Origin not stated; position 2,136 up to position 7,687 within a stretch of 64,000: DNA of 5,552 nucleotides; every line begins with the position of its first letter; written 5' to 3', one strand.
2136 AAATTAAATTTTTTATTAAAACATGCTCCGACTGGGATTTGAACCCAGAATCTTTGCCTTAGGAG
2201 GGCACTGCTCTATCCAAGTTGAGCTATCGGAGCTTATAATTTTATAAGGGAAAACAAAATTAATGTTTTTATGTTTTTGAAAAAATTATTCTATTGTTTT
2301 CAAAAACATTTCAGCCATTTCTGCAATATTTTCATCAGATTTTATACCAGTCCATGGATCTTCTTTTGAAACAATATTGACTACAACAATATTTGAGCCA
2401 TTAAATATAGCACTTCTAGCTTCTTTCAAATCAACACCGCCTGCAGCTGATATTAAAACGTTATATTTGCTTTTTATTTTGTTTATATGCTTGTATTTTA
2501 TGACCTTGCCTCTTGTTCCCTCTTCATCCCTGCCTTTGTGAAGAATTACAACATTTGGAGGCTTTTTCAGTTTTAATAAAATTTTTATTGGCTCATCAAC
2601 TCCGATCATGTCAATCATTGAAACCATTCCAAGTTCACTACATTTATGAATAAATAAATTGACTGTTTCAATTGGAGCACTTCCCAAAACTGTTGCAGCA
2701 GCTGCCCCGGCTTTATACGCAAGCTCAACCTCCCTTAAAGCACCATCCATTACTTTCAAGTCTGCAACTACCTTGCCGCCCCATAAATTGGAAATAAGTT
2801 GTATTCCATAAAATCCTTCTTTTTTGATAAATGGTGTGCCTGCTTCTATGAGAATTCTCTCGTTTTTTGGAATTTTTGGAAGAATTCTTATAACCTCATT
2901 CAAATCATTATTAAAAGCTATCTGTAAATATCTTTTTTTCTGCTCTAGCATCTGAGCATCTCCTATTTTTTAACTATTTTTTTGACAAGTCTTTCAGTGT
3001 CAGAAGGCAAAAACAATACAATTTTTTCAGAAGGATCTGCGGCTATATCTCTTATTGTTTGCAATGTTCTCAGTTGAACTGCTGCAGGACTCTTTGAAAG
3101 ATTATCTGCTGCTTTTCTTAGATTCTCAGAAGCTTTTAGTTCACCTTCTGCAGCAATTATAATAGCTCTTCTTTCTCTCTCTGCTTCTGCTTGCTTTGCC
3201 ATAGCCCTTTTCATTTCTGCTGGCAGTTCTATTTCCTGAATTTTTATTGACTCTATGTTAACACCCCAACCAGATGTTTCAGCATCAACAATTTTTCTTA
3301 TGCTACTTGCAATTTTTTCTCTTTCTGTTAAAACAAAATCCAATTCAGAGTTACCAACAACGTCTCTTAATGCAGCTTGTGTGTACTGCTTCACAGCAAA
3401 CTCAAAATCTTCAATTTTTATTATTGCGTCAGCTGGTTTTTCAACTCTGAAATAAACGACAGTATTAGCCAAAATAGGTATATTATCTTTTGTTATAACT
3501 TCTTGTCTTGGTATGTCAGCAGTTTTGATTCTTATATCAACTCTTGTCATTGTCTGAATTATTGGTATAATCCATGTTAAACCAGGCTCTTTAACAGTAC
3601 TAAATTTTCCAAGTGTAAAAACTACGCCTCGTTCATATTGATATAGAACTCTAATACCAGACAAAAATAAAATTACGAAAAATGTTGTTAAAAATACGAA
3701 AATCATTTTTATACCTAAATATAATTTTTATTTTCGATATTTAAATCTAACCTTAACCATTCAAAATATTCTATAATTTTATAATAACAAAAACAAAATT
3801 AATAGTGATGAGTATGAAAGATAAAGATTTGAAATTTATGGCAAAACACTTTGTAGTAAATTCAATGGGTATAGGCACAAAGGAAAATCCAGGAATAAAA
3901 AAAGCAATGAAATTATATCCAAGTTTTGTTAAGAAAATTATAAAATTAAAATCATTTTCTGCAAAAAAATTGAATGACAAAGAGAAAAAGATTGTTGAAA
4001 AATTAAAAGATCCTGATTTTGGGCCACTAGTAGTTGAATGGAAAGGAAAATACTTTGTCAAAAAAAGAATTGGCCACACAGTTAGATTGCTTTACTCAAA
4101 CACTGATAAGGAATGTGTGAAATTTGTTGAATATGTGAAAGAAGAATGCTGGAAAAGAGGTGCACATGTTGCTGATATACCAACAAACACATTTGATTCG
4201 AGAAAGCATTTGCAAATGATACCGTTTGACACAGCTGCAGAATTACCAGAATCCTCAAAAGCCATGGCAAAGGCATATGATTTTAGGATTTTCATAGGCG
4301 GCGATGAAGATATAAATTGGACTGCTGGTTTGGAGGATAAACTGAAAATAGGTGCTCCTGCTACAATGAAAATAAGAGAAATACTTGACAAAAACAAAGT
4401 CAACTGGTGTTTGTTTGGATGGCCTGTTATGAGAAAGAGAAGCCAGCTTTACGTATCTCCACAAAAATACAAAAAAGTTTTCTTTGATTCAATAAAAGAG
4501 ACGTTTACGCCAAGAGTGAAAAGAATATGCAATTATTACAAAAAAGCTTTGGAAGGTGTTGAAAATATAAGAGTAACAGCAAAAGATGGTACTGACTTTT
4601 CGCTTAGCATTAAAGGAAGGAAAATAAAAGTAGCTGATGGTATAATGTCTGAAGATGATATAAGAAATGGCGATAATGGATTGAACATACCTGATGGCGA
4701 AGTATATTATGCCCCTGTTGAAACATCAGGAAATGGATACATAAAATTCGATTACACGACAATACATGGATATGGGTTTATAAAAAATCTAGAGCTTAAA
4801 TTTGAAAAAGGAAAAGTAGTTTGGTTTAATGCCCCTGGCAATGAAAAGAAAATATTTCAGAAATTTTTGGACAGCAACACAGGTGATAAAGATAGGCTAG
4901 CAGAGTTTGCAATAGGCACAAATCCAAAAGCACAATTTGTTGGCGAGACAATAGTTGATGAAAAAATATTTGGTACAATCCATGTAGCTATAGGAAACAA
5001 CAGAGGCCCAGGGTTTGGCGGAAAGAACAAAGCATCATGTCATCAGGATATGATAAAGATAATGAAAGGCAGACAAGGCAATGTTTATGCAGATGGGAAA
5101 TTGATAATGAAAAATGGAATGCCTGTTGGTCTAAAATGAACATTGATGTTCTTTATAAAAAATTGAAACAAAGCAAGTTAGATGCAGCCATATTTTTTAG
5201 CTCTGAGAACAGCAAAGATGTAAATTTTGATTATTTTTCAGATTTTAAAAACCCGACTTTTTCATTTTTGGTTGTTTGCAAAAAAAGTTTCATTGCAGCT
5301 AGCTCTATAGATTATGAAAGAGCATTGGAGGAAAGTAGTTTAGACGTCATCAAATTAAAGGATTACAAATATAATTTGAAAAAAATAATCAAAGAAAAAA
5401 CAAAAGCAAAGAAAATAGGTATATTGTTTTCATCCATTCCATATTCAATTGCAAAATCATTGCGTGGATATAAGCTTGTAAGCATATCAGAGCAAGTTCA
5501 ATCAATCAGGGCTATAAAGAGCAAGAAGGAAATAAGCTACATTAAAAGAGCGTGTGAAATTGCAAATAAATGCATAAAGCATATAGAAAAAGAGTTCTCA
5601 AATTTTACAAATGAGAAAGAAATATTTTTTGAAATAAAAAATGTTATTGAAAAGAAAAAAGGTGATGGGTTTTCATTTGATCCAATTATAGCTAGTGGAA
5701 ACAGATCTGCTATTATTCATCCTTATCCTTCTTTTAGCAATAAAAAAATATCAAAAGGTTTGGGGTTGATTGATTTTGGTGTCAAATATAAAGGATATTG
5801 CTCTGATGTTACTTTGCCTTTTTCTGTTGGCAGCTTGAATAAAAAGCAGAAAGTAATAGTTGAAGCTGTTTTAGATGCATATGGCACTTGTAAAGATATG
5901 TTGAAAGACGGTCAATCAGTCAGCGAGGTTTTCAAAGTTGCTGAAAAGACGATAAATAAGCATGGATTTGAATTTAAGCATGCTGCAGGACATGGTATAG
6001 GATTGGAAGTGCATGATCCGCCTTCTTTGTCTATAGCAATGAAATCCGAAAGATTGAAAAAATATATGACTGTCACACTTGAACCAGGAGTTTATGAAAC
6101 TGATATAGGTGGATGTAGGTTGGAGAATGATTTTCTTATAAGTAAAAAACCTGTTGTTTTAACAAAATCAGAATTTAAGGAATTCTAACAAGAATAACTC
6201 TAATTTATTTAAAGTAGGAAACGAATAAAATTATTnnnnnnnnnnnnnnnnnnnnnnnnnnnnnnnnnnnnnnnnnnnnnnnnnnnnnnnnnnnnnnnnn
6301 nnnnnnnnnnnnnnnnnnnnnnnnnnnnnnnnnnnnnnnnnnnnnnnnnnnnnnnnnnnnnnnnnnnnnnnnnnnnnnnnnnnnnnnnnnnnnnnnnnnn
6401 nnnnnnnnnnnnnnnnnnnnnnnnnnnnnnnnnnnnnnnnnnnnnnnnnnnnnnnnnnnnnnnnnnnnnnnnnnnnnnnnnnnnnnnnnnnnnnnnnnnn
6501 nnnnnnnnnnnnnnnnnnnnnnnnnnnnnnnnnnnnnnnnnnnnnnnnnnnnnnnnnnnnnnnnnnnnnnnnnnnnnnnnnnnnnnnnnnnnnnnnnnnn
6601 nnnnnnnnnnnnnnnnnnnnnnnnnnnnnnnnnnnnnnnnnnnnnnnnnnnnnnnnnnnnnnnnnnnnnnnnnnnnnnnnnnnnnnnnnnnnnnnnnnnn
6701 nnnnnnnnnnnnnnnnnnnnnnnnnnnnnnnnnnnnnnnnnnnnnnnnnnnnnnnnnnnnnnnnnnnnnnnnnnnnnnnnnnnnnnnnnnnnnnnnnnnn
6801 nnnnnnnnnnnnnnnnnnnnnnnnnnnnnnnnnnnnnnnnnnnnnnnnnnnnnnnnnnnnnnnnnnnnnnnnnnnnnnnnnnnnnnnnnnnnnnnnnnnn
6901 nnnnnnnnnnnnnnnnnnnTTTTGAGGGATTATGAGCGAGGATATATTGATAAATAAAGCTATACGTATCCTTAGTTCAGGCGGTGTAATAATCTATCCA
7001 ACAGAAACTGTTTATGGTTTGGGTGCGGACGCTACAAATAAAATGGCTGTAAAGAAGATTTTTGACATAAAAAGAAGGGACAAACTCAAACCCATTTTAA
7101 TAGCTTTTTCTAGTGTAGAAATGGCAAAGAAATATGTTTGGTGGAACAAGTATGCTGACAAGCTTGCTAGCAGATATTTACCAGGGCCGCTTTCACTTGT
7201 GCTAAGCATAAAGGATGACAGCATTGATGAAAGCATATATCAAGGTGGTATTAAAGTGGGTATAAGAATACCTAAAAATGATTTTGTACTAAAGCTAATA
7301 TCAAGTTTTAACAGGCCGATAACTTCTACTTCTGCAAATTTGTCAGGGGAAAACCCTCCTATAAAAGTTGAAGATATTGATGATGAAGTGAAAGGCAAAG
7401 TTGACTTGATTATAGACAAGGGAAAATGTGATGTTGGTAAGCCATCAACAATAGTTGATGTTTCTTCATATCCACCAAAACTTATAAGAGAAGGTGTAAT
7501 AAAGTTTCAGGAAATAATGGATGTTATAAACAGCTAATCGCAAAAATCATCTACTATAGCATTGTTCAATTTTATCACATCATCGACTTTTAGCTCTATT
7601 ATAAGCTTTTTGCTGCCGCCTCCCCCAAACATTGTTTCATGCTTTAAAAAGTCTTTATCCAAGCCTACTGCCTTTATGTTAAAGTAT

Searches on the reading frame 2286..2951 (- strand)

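Call 61: search_protein_families(library=pfam, proteins=[window:2286-2951:-], max_evalue=0.00001)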
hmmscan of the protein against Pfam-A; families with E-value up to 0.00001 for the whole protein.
window:2286-2951:- (221 aa): 1 family
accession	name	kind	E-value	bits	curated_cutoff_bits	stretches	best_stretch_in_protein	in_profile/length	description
PF00215.30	OMPdecase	-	5e-14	53.2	27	1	9-191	3-204/221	Orotidine 5'-phosphate decarboxylase / HUMPS family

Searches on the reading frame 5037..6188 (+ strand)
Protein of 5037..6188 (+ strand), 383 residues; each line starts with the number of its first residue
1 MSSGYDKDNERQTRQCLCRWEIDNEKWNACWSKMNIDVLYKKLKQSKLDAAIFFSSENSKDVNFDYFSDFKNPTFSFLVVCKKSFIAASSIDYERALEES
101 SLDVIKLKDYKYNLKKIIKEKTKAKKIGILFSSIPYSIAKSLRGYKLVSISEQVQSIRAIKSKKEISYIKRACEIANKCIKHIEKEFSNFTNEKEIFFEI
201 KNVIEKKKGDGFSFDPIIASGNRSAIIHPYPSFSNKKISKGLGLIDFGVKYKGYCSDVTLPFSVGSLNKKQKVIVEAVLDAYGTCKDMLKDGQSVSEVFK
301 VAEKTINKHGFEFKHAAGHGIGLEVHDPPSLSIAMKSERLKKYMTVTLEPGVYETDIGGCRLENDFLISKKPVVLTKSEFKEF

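Call 61: search_protein_families(library=pfam, proteins=[window:5037-6188:+], max_evalue=0.00001)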
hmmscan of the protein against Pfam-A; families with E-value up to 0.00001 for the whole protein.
window:5037-6188:+ (383 aa): 2 families
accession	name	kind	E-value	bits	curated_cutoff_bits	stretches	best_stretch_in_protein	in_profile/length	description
PF00557.29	Peptidase_M24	-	1.3e-47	162.7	23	1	168-369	2-207/208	Metallopeptidase family M24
PF01321.24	Creatinase_N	-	8.5e-11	42.9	22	1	39-160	5-128/128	Creatinase/Prolidase N-terminal domain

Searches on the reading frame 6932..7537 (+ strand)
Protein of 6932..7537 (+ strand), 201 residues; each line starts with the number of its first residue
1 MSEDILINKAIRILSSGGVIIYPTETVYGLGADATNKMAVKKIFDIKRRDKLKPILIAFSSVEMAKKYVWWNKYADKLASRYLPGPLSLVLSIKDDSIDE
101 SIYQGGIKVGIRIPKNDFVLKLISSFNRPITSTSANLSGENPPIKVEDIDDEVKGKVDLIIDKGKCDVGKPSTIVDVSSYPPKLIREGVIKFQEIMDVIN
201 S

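Call 61: search_protein_families(library=pfam, proteins=[window:6932-7537:+], max_evalue=0.00001)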
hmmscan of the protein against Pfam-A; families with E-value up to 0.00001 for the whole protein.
window:6932-7537:+ (201 aa): 1 family
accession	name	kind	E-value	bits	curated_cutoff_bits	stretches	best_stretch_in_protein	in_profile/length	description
PF01300.24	Sua5_yciO_yrdC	-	1.2e-56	191.5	25.1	1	13-188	2-178/178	Telomere recombination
